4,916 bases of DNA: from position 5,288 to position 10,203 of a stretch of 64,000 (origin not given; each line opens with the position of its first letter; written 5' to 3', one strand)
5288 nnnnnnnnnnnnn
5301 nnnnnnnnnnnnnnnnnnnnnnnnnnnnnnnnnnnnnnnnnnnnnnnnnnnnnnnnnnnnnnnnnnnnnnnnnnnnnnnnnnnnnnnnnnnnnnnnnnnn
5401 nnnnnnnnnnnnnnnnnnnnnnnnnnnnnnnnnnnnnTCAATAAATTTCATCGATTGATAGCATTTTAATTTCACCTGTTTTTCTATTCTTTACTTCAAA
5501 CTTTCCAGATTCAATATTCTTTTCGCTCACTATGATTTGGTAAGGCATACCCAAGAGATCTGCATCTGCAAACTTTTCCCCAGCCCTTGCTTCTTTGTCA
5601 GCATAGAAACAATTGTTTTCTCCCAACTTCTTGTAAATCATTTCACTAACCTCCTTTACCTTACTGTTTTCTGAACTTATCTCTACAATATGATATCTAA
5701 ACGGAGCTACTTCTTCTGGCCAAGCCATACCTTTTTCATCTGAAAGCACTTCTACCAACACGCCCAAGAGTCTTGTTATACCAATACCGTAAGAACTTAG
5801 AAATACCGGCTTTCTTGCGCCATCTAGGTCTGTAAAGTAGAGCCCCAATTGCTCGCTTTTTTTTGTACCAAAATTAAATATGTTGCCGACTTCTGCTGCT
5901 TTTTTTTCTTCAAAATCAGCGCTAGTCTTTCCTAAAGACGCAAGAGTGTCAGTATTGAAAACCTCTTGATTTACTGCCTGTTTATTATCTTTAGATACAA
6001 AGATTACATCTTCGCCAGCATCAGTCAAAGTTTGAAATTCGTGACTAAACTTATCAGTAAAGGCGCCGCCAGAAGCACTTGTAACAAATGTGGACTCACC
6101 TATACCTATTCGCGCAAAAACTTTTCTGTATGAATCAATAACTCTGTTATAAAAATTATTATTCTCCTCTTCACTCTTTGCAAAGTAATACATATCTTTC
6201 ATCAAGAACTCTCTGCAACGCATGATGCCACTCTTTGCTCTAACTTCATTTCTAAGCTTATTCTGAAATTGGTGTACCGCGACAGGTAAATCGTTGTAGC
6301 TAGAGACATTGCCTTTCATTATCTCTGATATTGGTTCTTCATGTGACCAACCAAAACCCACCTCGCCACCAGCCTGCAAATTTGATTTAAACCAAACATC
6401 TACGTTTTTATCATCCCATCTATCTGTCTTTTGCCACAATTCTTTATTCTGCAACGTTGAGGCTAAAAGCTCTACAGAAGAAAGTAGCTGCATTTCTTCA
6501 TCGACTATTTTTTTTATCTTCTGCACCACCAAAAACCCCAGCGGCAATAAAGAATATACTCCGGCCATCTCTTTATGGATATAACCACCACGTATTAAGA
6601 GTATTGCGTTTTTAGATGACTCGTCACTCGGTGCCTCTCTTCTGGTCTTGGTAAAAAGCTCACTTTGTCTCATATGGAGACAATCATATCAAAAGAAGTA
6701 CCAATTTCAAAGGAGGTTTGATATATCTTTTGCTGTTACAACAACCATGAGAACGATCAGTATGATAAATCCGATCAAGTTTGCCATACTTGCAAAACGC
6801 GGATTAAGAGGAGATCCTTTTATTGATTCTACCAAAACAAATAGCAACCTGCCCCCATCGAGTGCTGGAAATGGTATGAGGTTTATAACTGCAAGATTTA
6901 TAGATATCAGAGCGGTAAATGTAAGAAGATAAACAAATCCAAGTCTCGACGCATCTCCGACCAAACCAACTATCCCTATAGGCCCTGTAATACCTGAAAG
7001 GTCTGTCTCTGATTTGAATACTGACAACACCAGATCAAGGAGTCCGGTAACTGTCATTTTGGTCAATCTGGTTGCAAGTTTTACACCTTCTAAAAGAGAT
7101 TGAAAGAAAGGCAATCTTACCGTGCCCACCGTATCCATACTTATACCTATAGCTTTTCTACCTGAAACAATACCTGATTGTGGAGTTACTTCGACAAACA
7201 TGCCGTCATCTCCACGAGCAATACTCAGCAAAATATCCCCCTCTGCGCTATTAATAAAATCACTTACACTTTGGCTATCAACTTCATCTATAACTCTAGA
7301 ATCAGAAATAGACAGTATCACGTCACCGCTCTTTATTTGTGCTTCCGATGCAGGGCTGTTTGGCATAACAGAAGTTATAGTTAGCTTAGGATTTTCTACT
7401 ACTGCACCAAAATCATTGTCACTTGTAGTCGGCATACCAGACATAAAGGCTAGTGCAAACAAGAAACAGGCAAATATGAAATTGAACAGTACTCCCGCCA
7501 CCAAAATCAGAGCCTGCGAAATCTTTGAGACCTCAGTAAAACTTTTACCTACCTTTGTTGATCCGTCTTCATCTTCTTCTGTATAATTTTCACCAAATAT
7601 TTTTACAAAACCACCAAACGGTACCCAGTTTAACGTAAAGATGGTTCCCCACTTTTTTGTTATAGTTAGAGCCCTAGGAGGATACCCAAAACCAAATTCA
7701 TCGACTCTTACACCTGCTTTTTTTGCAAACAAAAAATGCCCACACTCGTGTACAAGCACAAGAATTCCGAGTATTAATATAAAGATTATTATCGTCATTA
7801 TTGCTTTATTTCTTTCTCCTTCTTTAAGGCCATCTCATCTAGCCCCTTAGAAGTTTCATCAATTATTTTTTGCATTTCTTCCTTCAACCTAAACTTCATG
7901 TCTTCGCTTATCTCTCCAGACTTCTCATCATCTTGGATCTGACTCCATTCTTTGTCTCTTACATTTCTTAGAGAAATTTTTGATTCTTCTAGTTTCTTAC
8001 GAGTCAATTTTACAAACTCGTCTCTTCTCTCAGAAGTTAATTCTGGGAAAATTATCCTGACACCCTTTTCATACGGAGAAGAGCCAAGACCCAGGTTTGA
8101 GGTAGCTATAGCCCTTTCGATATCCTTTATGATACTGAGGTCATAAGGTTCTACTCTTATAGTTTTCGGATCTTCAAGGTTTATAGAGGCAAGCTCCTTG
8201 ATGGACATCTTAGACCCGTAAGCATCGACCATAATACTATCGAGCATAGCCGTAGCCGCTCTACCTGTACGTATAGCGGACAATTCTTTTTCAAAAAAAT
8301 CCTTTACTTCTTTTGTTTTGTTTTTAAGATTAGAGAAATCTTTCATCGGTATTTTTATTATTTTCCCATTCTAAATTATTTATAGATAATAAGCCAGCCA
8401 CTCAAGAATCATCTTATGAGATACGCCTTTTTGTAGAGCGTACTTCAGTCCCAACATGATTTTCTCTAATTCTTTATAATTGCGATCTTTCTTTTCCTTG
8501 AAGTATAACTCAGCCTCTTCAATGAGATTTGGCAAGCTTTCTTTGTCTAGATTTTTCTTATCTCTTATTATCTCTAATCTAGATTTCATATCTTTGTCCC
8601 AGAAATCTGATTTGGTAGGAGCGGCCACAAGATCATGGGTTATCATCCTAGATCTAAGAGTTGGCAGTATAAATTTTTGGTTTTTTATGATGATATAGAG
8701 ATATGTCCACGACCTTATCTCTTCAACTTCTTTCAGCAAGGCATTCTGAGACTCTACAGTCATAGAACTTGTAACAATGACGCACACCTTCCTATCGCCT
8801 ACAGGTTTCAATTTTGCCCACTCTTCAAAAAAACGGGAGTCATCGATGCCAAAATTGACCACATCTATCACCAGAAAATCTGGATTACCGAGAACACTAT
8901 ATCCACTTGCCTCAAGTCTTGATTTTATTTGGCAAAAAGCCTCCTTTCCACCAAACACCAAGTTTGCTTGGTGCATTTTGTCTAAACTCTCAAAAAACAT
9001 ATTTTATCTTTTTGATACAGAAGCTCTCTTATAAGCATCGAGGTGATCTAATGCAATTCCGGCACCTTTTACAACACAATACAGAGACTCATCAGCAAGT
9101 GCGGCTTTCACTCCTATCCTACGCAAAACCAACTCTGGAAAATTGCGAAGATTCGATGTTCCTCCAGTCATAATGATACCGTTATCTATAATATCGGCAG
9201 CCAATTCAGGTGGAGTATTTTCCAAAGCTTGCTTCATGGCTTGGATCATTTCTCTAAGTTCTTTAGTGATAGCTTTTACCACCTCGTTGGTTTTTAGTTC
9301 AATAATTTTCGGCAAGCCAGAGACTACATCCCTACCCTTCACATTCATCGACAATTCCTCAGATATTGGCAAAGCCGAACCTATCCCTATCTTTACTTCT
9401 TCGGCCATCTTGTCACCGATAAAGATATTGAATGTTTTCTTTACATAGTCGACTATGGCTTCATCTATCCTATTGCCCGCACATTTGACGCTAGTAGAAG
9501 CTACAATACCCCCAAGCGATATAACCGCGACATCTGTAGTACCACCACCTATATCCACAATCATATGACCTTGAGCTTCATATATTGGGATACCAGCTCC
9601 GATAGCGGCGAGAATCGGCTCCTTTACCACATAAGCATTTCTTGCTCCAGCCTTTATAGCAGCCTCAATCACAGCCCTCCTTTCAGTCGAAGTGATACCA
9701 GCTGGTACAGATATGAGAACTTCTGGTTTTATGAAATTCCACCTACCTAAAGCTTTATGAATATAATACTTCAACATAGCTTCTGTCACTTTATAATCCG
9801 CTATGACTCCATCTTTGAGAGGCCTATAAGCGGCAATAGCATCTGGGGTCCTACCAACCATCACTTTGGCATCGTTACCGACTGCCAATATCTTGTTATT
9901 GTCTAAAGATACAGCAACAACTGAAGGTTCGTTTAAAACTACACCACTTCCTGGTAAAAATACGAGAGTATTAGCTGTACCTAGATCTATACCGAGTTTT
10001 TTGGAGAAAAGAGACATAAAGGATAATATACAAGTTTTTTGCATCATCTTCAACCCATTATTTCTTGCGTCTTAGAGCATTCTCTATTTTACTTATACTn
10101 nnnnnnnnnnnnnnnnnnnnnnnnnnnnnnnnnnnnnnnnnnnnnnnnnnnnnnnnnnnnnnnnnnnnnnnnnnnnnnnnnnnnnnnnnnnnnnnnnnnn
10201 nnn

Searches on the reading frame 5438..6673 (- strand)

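Call 18: search_protein_families(library=pfam, proteins=[window:5438-6673:-], max_evalue=0.0001)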
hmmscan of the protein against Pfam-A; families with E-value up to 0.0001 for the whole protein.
window:5438-6673:- (411 aa): 2 families
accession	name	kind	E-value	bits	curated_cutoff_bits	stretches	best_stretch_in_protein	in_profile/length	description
PF00587.30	tRNA-synt_2b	-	7.6e-22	78.7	29.3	1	110-309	16-178/179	tRNA synthetase class II core domain (G, H, P, S and T)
PF03129.25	HGTP_anticodon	-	1.3e-13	51.3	21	1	332-410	7-87/94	Anticodon binding domain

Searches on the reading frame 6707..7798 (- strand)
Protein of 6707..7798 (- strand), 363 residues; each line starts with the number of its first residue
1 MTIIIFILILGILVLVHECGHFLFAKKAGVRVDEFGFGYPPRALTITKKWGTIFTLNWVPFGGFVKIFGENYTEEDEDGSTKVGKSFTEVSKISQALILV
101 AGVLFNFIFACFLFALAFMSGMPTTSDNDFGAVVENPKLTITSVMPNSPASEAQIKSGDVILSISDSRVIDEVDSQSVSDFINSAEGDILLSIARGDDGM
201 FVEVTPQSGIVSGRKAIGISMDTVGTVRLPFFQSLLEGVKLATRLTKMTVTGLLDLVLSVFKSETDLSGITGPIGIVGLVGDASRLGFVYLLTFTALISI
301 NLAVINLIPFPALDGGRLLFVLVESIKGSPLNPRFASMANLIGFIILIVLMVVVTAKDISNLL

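Call 18: search_protein_families(library=pfam, proteins=[window:6707-7798:-], max_evalue=0.0001)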
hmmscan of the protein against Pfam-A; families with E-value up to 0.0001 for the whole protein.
window:6707-7798:- (363 aa): 4 families
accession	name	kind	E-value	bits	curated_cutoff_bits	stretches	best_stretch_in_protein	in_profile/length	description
PF02163.28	Peptidase_M50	-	4e-54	183.7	27.2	1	6-350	2-221/221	Peptidase family M50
PF13180.12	PDZ_2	-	1.9e-07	31.7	27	1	134-198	9-72/80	PDZ domain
PF00595.29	PDZ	-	3.4e-06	27.8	23.2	1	131-193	23-80/81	PDZ domain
PF17820.7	PDZ_6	-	4.1e-06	26.9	27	1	140-186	1-44/54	PDZ domain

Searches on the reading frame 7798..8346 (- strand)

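Call 18: search_protein_families(library=pfam, proteins=[window:7798-8346:-], max_evalue=0.0001)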
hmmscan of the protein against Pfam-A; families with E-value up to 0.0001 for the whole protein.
window:7798-8346:- (182 aa): 1 family
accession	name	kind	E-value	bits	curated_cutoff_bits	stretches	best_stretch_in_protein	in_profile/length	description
PF01765.24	RRF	-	1.3e-49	168.6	29.7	1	18-180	1-163/164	Ribosome recycling factor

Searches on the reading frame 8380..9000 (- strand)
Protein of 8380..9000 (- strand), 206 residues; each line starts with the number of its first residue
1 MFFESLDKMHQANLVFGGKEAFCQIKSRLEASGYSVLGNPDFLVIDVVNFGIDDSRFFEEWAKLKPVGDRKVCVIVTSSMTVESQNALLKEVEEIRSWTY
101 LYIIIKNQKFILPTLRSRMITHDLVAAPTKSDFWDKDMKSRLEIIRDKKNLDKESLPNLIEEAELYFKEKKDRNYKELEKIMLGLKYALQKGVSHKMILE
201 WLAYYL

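Call 18: search_protein_families(library=pfam, proteins=[window:8380-9000:-], max_evalue=0.0001)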
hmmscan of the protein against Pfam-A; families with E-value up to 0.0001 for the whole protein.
window:8380-9000:- (206 aa): 1 family
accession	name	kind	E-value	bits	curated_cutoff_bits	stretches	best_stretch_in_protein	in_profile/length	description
PF13177.12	DNA_pol3_delta2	-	3.5e-09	37.3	27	1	50-123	81-156/161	DNA polymerase III, delta subunit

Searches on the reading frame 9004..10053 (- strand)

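Call 18: search_protein_families(library=pfam, proteins=[window:9004-10053:-], max_evalue=0.0001)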
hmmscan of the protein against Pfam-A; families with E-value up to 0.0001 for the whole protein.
window:9004-10053:- (349 aa): 4 families
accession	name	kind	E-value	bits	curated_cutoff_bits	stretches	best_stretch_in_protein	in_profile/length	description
PF06723.19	MreB_Mbl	-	2.1e-131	438.1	27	1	18-342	2-326/327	MreB/Mbl protein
PF00022.25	Actin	-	9.1e-12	44.7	27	1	43-206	31-189/410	Actin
PF00012.26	HSP70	-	3.7e-10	39.1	20.6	1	111-211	135-241/599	Hsp70 protein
PF14450.12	FtsA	-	7.3e-10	39.7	31.8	1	165-318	2-108/127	Cell division protein FtsA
